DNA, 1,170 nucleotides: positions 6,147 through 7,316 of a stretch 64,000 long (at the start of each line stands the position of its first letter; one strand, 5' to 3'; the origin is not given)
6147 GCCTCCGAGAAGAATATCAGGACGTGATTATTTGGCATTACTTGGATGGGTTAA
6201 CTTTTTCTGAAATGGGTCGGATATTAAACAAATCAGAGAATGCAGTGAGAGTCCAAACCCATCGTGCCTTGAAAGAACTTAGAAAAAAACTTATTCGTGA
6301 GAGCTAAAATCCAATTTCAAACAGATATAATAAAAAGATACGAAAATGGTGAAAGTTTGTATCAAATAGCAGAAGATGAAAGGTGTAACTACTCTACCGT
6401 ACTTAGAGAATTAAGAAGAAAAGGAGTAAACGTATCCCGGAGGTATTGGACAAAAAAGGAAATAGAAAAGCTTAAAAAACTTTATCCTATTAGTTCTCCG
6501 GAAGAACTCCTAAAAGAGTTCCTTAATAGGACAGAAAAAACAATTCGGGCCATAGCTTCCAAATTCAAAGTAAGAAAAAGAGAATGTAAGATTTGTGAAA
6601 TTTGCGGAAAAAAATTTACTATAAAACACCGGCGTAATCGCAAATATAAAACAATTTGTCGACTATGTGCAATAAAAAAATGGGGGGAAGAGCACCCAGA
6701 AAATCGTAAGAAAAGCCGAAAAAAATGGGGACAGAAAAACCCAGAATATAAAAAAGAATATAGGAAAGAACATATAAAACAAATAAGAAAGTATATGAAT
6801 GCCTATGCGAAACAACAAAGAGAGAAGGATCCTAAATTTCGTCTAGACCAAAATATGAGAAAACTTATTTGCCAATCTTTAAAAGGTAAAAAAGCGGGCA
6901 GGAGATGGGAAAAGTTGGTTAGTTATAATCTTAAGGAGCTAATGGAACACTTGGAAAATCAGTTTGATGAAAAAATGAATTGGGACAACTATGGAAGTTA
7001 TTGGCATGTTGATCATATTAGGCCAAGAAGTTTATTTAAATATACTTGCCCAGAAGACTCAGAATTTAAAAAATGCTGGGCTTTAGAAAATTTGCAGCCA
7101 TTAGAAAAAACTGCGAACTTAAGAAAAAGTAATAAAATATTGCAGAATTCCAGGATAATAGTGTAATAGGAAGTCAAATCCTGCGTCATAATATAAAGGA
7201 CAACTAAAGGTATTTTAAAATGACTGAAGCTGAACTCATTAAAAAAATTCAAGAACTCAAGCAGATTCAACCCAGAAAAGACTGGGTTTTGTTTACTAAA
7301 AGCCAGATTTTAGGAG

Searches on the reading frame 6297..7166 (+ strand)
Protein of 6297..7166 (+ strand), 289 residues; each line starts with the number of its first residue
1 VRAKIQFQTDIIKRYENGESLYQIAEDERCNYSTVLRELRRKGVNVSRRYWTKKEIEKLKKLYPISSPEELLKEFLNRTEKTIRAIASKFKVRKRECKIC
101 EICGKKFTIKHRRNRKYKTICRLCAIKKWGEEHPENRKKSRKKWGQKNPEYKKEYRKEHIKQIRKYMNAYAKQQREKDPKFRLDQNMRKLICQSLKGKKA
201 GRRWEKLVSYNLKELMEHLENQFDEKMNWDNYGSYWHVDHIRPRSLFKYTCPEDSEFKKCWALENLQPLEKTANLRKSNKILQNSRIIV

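Call 46: search_protein_families(library=pfam, proteins=[window:6297-7166:+], max_evalue=0.001)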
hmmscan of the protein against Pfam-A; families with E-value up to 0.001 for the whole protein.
window:6297-7166:+ (289 aa): 1 family
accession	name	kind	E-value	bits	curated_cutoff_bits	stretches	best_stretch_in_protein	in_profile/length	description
PF13936.12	HTH_38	-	0.00013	22.1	27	1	11-41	13-43/44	Helix-turn-helix domain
